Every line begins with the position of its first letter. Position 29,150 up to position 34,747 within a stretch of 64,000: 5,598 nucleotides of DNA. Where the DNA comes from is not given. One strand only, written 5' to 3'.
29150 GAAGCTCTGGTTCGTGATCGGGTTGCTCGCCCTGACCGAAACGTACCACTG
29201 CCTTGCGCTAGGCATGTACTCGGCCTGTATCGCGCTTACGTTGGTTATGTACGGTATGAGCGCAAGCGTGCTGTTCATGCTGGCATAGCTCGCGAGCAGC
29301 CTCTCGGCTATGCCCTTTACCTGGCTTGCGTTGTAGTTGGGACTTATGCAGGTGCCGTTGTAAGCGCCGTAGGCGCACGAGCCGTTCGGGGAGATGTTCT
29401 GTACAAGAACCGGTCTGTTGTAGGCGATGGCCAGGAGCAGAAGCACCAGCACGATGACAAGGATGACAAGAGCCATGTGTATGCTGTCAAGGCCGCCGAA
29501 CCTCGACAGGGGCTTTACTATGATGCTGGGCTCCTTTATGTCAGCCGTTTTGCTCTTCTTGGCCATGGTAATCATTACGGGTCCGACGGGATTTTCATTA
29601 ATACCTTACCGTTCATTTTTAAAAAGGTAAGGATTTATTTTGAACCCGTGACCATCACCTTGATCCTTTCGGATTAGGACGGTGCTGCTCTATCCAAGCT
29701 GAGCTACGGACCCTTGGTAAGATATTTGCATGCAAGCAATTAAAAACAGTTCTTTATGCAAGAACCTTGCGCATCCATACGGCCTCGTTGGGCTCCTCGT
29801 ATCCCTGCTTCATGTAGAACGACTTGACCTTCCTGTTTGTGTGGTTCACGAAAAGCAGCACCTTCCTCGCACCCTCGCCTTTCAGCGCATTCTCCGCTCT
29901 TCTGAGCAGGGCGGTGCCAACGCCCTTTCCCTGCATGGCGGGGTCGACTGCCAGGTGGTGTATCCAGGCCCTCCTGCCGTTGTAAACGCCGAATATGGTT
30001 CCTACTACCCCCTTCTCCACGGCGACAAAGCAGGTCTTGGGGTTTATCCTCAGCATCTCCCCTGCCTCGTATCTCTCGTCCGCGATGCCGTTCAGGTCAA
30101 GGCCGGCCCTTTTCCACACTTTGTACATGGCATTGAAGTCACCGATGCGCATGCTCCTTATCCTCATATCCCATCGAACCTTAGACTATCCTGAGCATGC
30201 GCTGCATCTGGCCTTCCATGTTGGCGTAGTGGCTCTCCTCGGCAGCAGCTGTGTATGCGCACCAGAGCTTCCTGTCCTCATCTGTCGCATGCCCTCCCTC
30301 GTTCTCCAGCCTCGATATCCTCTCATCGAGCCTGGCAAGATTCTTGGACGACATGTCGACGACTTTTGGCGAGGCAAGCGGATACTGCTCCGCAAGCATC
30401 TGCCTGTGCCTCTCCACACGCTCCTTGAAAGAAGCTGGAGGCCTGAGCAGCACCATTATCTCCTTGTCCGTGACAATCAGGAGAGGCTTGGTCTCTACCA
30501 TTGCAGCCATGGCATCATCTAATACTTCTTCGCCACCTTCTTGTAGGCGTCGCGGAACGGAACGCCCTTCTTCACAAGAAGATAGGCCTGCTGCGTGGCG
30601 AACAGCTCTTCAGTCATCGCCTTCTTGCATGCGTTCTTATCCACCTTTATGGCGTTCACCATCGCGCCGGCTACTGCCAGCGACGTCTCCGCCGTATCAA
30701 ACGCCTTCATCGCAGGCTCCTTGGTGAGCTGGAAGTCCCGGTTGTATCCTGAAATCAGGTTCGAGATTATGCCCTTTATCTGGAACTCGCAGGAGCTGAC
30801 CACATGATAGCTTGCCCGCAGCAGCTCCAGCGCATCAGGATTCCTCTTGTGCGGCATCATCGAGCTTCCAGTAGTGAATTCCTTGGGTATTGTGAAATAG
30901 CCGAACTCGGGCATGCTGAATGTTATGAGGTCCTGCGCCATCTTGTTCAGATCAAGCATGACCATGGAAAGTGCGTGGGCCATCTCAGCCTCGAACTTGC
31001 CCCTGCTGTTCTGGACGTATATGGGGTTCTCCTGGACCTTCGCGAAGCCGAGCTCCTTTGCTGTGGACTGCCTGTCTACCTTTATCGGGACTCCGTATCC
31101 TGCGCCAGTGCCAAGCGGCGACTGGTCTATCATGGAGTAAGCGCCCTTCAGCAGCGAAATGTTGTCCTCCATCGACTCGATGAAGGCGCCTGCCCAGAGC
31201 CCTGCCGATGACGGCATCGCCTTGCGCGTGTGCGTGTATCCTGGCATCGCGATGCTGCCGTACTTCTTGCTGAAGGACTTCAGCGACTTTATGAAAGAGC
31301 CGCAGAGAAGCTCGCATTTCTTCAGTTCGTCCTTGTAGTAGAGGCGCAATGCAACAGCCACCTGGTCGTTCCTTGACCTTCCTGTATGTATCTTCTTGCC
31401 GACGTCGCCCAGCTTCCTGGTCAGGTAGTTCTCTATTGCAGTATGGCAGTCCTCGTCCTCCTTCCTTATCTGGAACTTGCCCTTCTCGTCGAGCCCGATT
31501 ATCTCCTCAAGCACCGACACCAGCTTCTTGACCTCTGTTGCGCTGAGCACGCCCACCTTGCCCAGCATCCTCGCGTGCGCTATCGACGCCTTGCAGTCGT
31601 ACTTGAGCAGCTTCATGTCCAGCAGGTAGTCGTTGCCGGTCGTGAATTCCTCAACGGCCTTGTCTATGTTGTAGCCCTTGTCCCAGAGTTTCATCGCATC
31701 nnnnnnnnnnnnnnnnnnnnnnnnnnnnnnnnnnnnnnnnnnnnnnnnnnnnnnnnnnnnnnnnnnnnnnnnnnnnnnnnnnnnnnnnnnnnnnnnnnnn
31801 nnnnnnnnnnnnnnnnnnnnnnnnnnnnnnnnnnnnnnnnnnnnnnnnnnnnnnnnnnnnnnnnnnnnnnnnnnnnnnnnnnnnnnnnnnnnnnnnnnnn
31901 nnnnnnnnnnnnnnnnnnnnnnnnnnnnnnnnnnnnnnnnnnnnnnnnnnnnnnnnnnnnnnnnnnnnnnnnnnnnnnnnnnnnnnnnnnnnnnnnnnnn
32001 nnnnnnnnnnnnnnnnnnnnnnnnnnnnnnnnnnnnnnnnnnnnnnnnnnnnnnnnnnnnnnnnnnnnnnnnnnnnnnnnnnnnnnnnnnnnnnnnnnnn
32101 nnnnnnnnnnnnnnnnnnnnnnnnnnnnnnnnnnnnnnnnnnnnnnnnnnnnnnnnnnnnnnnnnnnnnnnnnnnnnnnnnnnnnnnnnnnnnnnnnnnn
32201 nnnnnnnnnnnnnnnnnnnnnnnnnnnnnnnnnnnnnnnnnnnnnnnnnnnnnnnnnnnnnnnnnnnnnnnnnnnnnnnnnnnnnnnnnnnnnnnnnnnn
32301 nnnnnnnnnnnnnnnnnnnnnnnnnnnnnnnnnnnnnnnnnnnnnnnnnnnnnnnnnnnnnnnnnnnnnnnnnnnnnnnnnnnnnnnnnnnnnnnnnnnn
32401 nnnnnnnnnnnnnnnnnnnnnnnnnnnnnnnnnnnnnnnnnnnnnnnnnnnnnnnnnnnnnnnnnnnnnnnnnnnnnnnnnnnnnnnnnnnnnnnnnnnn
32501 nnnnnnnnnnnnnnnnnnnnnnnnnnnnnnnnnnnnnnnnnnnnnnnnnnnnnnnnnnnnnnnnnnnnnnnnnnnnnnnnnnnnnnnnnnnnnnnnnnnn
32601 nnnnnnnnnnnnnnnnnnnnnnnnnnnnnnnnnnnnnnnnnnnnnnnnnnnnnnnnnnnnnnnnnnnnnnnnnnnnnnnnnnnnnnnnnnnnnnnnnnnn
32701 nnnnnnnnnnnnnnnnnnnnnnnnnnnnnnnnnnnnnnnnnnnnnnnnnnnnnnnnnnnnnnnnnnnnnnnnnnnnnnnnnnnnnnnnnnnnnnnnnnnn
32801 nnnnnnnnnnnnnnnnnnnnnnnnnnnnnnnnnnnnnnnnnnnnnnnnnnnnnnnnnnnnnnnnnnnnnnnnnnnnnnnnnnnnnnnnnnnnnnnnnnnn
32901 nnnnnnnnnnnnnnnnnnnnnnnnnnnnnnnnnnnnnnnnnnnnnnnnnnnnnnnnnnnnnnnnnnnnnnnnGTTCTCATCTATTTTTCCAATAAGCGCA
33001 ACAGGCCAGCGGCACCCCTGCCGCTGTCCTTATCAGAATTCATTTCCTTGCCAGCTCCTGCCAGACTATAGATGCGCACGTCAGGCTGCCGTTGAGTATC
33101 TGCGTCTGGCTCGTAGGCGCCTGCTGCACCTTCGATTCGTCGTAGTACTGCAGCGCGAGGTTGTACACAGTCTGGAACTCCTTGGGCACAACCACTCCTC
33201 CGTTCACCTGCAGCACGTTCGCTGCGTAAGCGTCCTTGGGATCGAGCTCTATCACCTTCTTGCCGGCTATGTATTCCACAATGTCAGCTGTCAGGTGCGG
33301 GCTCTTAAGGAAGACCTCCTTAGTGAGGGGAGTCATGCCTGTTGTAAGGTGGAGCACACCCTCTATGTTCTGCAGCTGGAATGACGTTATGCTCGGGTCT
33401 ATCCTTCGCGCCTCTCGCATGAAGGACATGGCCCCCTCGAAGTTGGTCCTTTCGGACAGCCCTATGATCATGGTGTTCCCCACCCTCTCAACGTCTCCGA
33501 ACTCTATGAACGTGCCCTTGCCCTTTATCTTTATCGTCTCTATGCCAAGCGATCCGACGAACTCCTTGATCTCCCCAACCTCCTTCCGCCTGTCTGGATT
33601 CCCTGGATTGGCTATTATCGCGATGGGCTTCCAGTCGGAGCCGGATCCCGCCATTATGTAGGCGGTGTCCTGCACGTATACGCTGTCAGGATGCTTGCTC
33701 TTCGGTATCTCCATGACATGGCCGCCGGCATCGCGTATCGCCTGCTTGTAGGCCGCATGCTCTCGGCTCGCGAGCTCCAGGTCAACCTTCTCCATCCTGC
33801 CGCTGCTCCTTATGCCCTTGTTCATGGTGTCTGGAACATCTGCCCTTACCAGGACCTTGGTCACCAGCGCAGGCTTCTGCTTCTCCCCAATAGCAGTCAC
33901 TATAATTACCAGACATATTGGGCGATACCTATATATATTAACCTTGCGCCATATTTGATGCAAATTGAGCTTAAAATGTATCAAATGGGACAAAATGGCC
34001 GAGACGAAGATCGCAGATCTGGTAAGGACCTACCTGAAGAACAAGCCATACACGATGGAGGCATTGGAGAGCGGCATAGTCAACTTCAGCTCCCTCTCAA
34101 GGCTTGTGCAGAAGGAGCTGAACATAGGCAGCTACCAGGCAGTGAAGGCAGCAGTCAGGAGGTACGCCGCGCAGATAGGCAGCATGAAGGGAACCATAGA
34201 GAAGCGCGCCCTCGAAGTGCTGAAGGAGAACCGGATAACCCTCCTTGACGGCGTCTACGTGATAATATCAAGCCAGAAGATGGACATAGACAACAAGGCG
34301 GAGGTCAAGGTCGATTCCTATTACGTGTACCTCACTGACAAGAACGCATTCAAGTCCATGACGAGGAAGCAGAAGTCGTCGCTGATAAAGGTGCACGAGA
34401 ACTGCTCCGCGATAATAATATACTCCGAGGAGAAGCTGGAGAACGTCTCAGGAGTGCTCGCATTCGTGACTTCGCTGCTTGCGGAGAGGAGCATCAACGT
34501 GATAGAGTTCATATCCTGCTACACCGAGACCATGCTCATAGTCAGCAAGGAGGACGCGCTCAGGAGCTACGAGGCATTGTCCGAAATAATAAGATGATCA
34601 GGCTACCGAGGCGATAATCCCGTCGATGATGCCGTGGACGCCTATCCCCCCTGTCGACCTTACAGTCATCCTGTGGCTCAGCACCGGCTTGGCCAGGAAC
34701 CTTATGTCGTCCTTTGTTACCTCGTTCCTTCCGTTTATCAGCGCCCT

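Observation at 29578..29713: tRNA-Arg(CCU) with two introns, one of them (~47 nt) inside the T-loop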

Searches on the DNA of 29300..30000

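Call 5: search_rna_families(source=window, start=29300, end=30000, threshold=evalue, max_evalue=10, show_alignments=3)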
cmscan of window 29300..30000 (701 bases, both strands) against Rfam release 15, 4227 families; matches with E-value up to 10: 4.
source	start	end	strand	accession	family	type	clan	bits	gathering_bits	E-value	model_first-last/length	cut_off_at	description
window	29585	29650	-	RF00896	mir-787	Gene; miRNA;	-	17.4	57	1.8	1-72/72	no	mir-787 microRNA precursor family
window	29577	29655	+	RF00950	mir-927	Gene; miRNA;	-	16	60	8.2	1-86/86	no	mir-927 microRNA precursor family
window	29545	29579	-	RF02476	GlsR7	Gene; snRNA; snoRNA; CD-box;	-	14.7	75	2.7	1-59/59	no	Small nucleolar RNA GlsR7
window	29834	29919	-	RF01383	GRIK4_3p_UTR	Gene;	-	13.5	38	9.3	1-94/94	no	GRIK4 3 prime UTR element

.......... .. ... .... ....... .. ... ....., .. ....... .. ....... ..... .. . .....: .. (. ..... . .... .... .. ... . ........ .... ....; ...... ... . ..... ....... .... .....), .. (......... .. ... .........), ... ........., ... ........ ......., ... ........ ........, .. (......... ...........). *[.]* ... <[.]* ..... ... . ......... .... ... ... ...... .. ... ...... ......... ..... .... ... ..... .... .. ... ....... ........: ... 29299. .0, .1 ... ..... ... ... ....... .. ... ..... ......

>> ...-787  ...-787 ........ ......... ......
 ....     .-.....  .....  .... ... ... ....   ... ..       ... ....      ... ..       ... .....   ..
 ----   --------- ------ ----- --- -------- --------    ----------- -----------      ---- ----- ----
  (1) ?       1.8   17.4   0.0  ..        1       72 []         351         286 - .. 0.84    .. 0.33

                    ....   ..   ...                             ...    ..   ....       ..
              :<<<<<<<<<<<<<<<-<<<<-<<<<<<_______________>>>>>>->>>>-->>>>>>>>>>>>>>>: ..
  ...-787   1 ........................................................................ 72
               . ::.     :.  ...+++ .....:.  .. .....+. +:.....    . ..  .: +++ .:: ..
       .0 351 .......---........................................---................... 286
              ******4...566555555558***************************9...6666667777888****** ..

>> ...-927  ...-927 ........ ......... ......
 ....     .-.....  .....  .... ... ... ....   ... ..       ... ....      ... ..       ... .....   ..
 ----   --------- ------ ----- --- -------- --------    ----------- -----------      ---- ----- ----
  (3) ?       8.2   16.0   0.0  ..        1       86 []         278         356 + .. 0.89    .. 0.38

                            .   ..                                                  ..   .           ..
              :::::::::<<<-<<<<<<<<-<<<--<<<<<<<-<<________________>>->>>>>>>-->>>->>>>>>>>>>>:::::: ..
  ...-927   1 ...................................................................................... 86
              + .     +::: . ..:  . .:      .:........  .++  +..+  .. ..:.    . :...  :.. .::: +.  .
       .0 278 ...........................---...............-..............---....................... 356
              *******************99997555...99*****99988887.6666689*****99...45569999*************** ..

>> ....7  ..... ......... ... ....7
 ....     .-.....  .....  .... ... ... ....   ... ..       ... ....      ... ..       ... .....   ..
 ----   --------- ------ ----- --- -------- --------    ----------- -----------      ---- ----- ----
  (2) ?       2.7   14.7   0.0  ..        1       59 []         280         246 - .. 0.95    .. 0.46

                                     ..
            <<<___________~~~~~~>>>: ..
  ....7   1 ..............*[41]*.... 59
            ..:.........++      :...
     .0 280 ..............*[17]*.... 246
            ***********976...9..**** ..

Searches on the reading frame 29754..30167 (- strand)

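Call 41: search_protein_families(library=pfam, proteins=[window:29754-30167:-], max_evalue=0.001)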
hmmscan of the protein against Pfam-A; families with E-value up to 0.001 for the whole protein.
window:29754-30167:- (137 aa): 6 families
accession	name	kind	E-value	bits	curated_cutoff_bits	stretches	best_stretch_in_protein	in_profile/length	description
PF00583.31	Acetyltransf_1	-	6.2e-18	65.6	20.7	1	29-123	19-116/116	Acetyltransferase (GNAT) family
PF13508.13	Acetyltransf_7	-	5e-16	59.3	27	1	44-125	3-84/84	Acetyltransferase (GNAT) domain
PF13673.13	Acetyltransf_10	-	1.1e-11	45.3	23.6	1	41-125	28-109/128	Acetyltransferase (GNAT) domain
PF08445.16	FR47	-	5.3e-05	23.6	22.1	1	69-131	24-85/86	FR47-like protein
PF14542.12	Acetyltransf_CG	-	0.00023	21.7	30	1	63-100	21-58/80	GCN5-related N-acetyl-transferase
PF13527.13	Acetyltransf_9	-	0.00037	20.9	25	0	67-124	73-125/127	Acetyltransferase (GNAT) domain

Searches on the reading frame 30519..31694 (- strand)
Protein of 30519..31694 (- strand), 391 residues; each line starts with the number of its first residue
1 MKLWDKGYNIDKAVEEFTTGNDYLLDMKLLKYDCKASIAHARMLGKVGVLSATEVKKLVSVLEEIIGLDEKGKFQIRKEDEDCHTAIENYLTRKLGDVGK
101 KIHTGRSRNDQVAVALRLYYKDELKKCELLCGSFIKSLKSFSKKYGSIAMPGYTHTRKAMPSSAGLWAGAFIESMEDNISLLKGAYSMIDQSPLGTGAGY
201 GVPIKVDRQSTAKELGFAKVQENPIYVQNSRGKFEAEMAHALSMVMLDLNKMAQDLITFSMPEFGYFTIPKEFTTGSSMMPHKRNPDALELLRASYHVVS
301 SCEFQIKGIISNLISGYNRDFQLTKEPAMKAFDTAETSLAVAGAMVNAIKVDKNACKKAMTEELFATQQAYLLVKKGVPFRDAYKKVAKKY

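Call 10: find_encoding_contigs(protein=window:30519-31694:-, flank=3000, max_places=6)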
Protein window:30519-31694:- (391 aa): no gene with exactly this product is on record in the collection.

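Call 11: find_related_loci(query=window:30522-31694:-, collection=genome_contigs, flank=6000)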
Query window:30522-31694:- (391 aa) in genome_contigs; peptide patterns used: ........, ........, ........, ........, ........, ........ (x = any residue, [..] = any of these).
599 stretches matched a pattern (row limit reached: there are more); 576 encode a relative of the query (tblastn E <= 1e-3); the best 80 are kept; 80 distinct loci.
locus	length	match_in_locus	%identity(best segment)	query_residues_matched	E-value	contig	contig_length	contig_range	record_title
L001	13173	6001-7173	83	1-391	0e+0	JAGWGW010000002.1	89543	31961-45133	MAG: Candidatus Micrarchaeota archaeon isolate REEA6 REEA6-150_175, whole genome shotgun sequence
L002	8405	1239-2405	70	1-389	0e+0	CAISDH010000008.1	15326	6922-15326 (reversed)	uncultured Candidatus Micrarchaeota archaeon isolate A14_bin-2569 genome assembly, contig: bin-2569:08/57, whole genome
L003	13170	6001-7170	68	1-390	0e+0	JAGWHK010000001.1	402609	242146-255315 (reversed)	MAG: Candidatus Micrarchaeota archaeon isolate REEA77 REEA77_1_length_402609_cov_6.863611, whole genome shotgun sequence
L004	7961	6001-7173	64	1-391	1e-175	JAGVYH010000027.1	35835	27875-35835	Candidatus Woesearchaeota archaeon isolate RIFCSPHIGHO2_02_FULL_33_21 rifcsphigho2_02_scaffold_3959, whole genome shotgu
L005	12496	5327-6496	65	2-391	5e-175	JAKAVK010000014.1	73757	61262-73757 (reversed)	MAG: Candidatus Micrarchaeota archaeon isolate YP3.bin93 NODE_441_length_73757_cov_6.26083, whole genome shotgun sequenc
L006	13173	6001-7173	62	1-391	3e-172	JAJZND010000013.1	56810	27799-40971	MAG: Candidatus Micrarchaeota archaeon isolate MAS3.bin71 NODE_900_length_56810_cov_2.115290, whole genome shotgun seque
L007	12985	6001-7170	62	1-391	1e-171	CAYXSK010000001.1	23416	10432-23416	MAG TPA_asm: uncultured Candidatus Saccharibacteria bacterium isolate binchicken_co387_6 genome assembly, contig: NODE_1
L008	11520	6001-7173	62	1-391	1e-171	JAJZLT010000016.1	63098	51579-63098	MAG: Candidatus Micrarchaeota archaeon isolate MAS3.bin136 NODE_741_length_63098_cov_2.821362, whole genome shotgun sequ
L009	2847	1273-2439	61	2-391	0e+0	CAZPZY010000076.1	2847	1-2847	MAG TPA_asm: uncultured Candidatus Saccharibacteria bacterium isolate binchicken_co184_55 genome assembly, contig: NODE_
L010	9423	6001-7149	61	1-384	2e-169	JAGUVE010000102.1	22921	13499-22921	MAG: Parcubacteria group bacterium isolate DeMMO5_22 c_000000002541, whole genome shotgun sequence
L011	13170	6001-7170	60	2-391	5e-166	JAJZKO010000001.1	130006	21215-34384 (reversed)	MAG: Candidatus Micrarchaeota archaeon isolate MAS1.bin30 NODE_39_length_130006_cov_95.055059, whole genome shotgun sequ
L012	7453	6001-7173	60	1-391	9e-165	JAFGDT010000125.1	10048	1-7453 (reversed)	MAG: bacterium isolate Zod_Metabat.1186 k87_12359401, whole genome shotgun sequence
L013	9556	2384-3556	58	1-391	3e-162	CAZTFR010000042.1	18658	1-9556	MAG TPA_asm: uncultured Thermoplasmatales archaeon isolate SRP141376_co1_12 genome assembly, contig: NODE_6215_length_18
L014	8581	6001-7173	61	1-391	5e-161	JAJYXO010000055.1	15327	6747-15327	MAG: Candidatus Micrarchaeota archaeon isolate FK3.bin49 NODE_7740_length_15327_cov_2.409671, whole genome shotgun seque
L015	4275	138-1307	59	2-391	8e-165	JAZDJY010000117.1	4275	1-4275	MAG: Candidatus Aenigmatarchaeota archaeon isolate MEGAHIT-group-0.507 k141_8386289, whole genome shotgun sequence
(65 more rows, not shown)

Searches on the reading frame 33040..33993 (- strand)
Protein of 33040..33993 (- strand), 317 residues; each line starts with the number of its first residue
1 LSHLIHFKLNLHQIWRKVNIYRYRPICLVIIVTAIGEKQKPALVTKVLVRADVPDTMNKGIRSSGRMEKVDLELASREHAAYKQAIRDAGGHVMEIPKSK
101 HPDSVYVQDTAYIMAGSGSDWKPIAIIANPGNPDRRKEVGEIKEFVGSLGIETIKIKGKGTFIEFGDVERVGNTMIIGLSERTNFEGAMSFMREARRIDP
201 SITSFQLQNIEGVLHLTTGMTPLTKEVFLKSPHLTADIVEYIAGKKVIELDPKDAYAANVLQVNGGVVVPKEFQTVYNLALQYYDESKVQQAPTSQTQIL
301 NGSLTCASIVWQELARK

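Call 41: search_protein_families(library=pfam, proteins=[window:33040-33993:-], max_evalue=0.001)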
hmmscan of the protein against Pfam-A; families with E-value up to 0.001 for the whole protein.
window:33040-33993:- (317 aa): 1 family
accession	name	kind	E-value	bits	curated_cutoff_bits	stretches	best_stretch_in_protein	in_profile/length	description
PF02274.22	ADI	-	5.3e-05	22.9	22.8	0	161-235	184-261/377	Arginine deiminase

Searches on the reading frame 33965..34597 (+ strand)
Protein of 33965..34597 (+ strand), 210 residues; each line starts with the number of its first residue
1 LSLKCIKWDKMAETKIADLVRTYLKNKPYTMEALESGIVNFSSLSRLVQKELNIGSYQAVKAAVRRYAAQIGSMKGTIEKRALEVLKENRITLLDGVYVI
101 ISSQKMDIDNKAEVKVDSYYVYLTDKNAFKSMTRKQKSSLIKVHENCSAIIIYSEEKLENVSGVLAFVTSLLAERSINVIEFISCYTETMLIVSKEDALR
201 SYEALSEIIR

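Call 41: search_protein_families(library=pfam, proteins=[window:33965-34597:+], max_evalue=0.001)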
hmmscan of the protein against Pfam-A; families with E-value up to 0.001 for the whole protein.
window:33965-34597:+ (210 aa): 3 families
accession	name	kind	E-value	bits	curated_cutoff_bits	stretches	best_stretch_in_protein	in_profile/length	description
PF13840.12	ACT_7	-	2e-08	34.4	27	1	143-207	2-65/65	ACT domain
PF24367.1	DUF7523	-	1.9e-07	31.9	27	1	17-77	3-60/158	Family of unknown function (DUF7523)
PF22629.2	ACT_AHAS_ss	-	0.00034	21.2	27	0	159-187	6-33/67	AHAS small subunit-like ACT domain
